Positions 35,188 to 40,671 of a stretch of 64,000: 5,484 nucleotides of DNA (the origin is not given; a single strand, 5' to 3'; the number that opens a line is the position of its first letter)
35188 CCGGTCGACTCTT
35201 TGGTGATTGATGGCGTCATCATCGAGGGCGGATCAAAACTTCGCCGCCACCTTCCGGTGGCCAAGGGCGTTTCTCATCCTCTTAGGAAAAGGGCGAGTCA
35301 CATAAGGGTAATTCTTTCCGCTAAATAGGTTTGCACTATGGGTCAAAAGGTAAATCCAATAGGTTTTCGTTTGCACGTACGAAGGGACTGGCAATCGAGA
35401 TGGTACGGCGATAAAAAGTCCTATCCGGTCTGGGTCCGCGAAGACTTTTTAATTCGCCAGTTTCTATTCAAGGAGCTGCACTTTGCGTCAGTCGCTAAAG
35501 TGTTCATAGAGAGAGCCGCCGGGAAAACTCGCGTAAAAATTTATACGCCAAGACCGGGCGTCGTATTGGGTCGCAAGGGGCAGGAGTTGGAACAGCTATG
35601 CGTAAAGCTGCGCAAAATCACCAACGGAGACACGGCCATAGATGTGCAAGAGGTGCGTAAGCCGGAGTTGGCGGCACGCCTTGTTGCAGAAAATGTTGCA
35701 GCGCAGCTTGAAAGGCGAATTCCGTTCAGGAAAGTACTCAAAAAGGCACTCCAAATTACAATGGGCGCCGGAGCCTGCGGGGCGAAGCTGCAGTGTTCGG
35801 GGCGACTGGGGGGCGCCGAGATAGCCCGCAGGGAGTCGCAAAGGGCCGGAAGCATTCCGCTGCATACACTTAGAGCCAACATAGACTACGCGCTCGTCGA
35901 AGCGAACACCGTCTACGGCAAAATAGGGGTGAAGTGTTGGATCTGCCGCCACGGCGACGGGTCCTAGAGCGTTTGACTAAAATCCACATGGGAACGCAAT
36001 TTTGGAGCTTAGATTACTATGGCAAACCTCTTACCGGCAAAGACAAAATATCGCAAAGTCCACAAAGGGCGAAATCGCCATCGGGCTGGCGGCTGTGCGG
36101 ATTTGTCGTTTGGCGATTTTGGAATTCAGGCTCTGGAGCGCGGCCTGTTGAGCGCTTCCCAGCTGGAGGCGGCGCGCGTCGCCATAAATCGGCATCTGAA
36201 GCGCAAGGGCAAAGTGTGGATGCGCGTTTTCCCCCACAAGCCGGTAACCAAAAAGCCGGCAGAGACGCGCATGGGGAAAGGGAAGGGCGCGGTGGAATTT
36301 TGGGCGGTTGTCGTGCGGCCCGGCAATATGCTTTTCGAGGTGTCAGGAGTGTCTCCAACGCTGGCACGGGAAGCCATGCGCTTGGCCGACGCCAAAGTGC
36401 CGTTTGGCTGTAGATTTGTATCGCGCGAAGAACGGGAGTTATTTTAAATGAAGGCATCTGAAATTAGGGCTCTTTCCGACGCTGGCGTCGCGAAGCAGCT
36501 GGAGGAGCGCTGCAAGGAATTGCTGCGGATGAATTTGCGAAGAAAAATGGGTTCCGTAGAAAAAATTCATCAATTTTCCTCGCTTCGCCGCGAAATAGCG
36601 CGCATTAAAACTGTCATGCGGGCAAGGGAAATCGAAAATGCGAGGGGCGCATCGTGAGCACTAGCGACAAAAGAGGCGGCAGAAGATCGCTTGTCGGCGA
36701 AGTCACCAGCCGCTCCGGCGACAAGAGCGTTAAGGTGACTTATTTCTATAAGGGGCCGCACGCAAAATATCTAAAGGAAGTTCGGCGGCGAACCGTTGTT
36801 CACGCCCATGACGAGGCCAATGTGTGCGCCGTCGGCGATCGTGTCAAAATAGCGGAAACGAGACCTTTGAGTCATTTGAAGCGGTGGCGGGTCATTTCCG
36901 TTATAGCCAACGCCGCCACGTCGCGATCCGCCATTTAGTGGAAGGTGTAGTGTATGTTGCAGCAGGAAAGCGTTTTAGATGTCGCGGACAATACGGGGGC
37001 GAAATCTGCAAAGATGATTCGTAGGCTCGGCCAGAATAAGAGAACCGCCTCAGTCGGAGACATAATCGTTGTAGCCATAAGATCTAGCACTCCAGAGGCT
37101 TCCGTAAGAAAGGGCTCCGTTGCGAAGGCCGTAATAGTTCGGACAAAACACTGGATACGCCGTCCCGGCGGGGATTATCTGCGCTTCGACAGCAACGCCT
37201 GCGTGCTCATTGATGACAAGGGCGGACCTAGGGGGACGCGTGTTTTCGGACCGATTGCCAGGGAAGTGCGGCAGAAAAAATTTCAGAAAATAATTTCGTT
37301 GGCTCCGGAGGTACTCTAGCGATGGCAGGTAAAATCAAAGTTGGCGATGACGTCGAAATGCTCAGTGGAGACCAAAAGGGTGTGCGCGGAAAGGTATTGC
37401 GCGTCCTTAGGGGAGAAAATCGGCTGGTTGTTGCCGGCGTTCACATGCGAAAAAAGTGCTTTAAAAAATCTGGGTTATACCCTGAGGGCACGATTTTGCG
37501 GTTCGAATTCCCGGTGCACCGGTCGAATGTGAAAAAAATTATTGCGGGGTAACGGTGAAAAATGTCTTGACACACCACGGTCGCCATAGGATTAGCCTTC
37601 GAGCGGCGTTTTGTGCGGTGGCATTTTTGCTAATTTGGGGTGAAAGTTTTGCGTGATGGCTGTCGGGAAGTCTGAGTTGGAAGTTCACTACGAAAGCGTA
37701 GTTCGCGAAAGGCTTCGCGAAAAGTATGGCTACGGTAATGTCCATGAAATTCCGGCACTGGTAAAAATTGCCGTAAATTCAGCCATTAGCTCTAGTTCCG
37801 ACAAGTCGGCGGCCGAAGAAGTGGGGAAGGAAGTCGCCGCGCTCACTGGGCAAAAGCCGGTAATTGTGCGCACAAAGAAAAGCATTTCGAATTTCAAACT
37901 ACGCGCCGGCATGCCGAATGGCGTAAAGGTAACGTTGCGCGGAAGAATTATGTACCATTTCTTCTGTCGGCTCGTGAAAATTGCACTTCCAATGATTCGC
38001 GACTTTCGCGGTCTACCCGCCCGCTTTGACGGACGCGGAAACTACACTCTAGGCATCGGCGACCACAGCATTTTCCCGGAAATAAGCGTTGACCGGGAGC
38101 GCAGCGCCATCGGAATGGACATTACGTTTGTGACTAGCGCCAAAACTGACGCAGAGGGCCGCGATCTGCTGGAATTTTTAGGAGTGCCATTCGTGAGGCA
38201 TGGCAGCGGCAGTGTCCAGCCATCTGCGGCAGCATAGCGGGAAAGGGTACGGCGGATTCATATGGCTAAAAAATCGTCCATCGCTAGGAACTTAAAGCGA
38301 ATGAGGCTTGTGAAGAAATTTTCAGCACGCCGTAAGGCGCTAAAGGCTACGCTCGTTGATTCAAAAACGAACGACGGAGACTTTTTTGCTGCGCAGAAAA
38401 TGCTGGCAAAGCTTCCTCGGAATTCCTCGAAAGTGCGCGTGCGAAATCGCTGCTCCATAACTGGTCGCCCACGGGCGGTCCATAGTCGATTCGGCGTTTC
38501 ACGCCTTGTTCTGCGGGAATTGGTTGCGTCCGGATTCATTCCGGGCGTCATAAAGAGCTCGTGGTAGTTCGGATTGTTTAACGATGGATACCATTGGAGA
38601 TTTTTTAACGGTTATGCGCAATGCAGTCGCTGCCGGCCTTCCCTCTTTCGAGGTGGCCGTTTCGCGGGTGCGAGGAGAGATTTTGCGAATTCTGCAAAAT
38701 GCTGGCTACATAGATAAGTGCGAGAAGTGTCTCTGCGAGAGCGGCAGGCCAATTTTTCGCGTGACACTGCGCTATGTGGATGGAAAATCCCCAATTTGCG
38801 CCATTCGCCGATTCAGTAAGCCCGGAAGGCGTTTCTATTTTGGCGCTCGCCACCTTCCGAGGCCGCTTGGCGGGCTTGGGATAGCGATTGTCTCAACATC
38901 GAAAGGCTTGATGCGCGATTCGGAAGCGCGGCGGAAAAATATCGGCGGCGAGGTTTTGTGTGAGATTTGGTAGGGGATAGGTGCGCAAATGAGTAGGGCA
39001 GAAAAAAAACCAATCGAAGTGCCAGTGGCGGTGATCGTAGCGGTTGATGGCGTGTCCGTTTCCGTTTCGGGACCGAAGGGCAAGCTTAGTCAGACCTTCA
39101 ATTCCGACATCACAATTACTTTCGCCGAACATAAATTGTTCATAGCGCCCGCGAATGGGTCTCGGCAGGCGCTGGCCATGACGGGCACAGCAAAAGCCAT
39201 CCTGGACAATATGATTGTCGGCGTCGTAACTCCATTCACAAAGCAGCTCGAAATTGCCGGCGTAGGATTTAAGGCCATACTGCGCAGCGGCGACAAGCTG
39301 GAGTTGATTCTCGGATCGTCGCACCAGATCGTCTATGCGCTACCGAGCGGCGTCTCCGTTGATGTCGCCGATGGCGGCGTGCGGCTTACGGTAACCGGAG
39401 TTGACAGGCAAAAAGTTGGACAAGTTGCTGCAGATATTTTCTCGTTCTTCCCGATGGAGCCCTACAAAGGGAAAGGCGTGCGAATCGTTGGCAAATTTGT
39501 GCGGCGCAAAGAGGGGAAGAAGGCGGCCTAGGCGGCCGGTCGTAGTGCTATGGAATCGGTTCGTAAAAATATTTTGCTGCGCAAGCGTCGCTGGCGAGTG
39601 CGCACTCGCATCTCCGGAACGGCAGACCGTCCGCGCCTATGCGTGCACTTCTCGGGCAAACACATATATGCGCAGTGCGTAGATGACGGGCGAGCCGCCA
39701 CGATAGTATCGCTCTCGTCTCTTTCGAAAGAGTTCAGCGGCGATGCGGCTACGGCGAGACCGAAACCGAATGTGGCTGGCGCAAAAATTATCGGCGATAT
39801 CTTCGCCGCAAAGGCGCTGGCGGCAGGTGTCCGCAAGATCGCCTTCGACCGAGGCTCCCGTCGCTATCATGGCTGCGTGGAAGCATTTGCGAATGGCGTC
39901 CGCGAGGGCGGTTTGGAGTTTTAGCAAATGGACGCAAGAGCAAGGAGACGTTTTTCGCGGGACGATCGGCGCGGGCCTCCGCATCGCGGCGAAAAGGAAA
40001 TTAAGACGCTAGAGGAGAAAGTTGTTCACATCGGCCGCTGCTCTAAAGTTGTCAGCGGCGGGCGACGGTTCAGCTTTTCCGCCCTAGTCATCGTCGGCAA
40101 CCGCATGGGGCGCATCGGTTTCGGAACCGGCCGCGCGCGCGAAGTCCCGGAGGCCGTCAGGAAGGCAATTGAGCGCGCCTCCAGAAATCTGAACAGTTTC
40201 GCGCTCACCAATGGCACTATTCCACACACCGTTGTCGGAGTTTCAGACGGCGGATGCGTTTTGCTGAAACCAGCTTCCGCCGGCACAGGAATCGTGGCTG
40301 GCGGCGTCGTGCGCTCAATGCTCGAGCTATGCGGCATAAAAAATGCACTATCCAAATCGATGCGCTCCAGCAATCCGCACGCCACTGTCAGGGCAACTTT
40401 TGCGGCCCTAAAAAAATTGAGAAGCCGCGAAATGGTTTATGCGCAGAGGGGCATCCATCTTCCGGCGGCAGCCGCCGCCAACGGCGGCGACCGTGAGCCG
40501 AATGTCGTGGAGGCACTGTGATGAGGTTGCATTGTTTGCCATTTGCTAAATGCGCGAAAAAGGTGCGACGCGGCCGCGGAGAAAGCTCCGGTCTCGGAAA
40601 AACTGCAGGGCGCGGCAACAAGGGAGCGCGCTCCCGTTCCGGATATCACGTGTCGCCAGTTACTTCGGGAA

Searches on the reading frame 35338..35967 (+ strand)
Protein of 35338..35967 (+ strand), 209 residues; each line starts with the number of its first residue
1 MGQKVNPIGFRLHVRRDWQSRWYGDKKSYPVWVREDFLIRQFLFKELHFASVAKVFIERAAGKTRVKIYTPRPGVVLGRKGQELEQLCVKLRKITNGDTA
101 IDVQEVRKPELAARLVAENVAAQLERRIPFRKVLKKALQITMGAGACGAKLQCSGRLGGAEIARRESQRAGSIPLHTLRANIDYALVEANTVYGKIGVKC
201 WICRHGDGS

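Call 16: search_protein_families(library=pfam, proteins=[window:35338-35967:+], max_evalue=0.001)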
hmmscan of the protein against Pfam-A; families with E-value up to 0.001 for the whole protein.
window:35338-35967:+ (209 aa): 2 families
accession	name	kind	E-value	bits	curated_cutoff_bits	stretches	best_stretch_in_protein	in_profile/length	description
PF00189.25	Ribosomal_S3_C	-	4.8e-31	107.6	34.1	1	120-202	1-83/83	Ribosomal protein S3, C-terminal domain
PF07650.23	KH_2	-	1.5e-17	63.6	22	1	39-111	2-78/78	KH domain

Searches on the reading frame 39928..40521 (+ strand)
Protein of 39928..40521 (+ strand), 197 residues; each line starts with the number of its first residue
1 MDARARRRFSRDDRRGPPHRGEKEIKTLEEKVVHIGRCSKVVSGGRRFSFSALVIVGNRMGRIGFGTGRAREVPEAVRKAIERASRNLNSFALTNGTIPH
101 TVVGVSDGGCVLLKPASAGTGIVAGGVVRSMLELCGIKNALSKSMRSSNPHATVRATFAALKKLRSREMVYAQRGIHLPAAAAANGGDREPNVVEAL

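Call 16: search_protein_families(library=pfam, proteins=[window:39928-40521:+], max_evalue=0.001)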
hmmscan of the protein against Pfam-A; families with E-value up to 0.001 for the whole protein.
window:39928-40521:+ (197 aa): 2 families
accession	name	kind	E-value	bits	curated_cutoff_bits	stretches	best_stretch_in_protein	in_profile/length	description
PF00333.26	Ribosomal_S5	-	1.6e-26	92.5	27.1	1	28-88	1-61/65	Ribosomal protein S5, N-terminal domain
PF03719.21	Ribosomal_S5_C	-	5.3e-25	87.1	21.5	1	107-174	4-71/71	Ribosomal protein S5, C-terminal domain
